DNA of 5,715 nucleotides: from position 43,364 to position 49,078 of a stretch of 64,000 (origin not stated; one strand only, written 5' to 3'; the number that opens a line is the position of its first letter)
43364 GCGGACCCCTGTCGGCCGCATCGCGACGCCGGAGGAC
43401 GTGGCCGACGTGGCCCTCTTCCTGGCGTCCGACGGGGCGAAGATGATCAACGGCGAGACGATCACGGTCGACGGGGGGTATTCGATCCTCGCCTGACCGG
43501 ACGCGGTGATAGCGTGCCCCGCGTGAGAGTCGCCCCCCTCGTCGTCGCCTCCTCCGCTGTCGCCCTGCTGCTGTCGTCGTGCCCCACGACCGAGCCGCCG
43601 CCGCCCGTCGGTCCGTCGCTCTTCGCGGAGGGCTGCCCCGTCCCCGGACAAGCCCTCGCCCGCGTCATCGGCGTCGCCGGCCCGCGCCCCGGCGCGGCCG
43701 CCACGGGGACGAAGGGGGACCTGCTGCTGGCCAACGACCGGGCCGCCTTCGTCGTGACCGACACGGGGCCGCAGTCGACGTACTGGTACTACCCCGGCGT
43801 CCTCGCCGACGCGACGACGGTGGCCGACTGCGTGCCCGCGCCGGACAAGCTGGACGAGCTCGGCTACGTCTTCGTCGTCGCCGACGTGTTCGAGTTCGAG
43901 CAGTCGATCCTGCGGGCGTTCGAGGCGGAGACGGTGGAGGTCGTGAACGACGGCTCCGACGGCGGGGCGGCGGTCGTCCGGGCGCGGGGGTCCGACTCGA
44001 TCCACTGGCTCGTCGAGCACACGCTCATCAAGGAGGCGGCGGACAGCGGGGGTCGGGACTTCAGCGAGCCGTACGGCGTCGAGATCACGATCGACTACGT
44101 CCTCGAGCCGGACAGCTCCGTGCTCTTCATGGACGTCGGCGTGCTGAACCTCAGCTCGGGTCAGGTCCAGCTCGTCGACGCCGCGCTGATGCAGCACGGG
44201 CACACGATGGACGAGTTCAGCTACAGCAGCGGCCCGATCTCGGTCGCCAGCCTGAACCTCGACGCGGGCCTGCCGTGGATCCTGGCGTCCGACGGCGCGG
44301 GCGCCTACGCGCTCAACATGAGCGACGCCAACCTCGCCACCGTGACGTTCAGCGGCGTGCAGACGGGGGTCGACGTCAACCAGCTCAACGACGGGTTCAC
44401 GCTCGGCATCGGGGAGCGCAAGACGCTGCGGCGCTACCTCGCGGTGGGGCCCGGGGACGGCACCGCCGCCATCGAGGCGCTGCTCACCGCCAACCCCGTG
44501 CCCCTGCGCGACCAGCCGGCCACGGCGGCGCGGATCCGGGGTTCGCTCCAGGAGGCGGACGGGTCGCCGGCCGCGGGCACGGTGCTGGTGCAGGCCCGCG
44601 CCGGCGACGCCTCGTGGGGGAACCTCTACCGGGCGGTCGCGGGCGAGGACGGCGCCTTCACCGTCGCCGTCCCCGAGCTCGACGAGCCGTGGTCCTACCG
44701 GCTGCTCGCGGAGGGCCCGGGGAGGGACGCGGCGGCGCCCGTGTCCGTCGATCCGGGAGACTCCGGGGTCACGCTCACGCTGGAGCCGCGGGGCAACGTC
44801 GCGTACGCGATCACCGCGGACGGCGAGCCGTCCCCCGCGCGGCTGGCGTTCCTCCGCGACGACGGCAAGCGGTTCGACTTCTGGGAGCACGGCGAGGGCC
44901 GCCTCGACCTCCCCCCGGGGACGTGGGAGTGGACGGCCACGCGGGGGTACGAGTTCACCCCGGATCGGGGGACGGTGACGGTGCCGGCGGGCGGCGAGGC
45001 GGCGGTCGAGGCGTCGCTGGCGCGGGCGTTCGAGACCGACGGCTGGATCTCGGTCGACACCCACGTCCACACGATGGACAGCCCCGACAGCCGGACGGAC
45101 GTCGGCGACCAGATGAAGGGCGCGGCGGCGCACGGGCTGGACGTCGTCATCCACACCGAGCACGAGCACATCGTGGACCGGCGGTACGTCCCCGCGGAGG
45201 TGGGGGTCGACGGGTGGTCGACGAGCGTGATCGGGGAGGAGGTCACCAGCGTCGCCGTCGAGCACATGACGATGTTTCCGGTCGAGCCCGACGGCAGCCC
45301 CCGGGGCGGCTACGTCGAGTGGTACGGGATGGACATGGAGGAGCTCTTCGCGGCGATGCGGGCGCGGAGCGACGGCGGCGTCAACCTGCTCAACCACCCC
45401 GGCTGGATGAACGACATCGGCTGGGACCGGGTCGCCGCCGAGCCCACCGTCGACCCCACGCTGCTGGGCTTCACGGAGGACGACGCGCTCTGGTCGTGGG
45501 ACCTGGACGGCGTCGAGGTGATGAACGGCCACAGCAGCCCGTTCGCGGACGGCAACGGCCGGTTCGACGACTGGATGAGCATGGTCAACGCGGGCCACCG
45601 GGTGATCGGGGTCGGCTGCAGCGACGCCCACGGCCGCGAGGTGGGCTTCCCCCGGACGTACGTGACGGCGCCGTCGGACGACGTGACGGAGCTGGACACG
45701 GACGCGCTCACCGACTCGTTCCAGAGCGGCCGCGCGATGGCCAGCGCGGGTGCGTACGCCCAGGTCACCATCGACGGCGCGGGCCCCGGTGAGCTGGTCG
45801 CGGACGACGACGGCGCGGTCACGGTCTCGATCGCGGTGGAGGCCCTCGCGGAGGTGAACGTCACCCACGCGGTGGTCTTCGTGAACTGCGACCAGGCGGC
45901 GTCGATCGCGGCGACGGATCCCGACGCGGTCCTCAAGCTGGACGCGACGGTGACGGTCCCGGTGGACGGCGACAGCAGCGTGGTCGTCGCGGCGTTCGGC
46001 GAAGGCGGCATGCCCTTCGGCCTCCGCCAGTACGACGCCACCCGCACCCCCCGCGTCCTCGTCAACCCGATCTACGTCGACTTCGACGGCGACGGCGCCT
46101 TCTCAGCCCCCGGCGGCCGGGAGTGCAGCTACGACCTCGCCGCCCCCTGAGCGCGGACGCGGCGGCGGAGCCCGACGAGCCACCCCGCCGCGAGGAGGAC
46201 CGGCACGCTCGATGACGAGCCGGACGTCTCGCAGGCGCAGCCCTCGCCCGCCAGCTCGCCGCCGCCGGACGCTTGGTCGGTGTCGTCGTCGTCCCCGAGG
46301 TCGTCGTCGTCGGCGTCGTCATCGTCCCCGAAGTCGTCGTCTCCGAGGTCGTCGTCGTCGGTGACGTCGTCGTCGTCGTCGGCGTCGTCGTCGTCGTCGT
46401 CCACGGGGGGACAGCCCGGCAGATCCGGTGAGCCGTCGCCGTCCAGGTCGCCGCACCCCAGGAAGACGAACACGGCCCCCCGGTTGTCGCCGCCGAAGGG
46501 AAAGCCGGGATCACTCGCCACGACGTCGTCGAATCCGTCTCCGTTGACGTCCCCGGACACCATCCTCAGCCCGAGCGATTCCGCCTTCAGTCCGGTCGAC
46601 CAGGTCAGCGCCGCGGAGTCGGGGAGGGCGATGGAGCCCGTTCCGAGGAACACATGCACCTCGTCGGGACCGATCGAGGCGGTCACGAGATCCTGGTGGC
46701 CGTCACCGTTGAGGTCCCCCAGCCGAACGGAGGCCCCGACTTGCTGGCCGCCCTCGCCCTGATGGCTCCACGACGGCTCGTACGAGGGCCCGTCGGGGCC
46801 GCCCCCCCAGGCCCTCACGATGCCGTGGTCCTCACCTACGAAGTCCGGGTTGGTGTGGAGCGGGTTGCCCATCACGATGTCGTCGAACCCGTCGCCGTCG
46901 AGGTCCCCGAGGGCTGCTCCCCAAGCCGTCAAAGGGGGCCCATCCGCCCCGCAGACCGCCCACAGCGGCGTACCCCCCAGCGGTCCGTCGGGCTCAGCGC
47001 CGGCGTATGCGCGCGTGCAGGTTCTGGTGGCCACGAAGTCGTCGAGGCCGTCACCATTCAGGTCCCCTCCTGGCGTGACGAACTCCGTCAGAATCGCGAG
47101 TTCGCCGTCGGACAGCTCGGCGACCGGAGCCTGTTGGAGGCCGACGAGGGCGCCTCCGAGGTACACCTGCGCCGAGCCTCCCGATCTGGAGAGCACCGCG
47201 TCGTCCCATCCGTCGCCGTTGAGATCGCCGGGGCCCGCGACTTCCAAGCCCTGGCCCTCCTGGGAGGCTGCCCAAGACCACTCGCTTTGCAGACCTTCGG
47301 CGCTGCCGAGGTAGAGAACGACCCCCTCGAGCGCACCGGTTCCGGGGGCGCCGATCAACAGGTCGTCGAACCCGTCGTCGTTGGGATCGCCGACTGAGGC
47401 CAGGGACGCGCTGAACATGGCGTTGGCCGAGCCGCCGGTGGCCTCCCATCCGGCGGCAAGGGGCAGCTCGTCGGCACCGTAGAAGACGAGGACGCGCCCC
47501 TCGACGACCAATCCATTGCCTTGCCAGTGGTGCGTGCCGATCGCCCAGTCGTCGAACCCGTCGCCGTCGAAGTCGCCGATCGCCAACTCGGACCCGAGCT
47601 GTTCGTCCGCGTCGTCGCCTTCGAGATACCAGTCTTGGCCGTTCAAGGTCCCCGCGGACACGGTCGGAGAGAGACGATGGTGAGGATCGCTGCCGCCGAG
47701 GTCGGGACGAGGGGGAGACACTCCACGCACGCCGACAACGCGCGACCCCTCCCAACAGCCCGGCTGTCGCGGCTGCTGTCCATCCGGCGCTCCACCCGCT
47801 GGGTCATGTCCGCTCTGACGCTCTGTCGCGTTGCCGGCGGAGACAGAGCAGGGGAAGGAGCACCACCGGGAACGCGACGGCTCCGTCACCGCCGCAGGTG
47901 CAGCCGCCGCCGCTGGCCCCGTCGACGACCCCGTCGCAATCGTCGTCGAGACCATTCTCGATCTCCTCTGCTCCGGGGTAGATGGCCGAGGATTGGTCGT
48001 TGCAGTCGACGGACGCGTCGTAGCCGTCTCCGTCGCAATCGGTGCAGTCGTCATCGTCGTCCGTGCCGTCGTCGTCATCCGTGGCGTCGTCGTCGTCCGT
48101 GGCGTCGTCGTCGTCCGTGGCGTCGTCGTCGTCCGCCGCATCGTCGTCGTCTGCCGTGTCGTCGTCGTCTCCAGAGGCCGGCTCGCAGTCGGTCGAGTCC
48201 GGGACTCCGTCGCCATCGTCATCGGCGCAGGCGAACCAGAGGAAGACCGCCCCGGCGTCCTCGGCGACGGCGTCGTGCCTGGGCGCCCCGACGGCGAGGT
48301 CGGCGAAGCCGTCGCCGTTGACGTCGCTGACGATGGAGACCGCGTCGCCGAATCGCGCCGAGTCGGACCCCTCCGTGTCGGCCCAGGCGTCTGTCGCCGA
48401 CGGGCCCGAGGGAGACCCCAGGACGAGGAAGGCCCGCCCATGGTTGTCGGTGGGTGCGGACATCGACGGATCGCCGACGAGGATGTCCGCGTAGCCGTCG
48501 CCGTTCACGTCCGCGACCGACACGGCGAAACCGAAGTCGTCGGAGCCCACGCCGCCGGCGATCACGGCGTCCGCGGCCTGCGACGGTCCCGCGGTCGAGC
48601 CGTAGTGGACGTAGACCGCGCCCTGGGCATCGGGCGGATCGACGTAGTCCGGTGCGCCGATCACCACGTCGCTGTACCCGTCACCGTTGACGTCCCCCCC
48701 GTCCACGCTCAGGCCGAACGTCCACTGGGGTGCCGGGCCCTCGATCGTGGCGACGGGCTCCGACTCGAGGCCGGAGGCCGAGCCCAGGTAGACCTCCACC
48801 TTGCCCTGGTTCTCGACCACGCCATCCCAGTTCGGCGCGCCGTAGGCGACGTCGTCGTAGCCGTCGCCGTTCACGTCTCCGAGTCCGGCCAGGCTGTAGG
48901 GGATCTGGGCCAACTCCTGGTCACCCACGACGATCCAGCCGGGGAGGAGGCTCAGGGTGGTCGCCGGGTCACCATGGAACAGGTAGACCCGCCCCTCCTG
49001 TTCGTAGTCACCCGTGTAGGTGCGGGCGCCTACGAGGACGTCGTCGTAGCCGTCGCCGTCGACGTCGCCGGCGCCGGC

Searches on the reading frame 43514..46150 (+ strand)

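Call 114: search_protein_families(library=pfam, proteins=[window:43514-46150:+], max_evalue=0.001)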
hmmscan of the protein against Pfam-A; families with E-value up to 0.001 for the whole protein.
window:43514-46150:+ (878 aa): 1 family
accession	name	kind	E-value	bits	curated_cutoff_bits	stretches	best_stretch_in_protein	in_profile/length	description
PF13620.12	CarboxypepD_reg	-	0.00014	22.6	32.3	0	341-423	2-81/82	Carboxypeptidase regulatory-like domain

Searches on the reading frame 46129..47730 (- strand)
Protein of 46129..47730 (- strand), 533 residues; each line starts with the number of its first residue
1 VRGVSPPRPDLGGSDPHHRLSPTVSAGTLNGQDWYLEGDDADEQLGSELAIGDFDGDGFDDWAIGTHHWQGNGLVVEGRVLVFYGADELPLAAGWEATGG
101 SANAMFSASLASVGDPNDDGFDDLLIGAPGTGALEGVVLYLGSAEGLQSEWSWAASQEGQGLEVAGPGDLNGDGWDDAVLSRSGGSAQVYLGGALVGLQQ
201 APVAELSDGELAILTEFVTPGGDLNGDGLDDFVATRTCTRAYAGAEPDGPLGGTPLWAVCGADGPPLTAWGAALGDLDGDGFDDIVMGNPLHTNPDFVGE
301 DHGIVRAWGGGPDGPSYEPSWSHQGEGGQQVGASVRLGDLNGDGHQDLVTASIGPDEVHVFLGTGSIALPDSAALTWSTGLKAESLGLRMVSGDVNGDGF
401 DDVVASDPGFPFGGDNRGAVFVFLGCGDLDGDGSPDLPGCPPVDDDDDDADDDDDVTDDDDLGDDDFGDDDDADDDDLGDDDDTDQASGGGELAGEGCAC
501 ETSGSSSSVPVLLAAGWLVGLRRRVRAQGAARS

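Call 114: search_protein_families(library=pfam, proteins=[window:46129-47730:-], max_evalue=0.001)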
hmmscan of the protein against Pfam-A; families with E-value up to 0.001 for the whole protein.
window:46129-47730:- (533 aa): 2 families
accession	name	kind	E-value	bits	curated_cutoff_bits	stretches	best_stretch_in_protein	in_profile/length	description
PF01839.29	FG-GAP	-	1.2e-33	114.9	22.1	4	270-293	3-26/37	FG-GAP repeat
PF13517.12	FG-GAP_3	-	5.1e-22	78.7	26.9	3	339-404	1-60/61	FG-GAP-like repeat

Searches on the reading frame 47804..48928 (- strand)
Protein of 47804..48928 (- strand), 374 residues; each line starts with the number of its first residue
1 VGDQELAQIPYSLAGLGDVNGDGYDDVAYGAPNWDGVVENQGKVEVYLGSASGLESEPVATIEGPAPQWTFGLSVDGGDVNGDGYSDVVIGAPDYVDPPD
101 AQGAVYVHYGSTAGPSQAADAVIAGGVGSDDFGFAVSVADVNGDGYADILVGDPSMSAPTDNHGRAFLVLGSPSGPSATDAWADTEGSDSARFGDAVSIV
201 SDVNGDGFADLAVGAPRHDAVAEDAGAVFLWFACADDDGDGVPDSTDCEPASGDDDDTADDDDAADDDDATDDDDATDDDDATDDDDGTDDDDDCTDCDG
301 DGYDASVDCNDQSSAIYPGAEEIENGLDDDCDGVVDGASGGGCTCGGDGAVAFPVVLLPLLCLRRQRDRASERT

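Call 114: search_protein_families(library=pfam, proteins=[window:47804-48928:-], max_evalue=0.001)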
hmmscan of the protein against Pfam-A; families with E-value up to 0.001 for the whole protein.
window:47804-48928:- (374 aa): 2 families
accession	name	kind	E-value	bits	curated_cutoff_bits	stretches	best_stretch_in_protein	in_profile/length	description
PF01839.29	FG-GAP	-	4.7e-28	97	22.1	4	193-231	1-37/37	FG-GAP repeat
PF13517.12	FG-GAP_3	-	1.4e-13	51.7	26.9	2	18-90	1-61/61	FG-GAP-like repeat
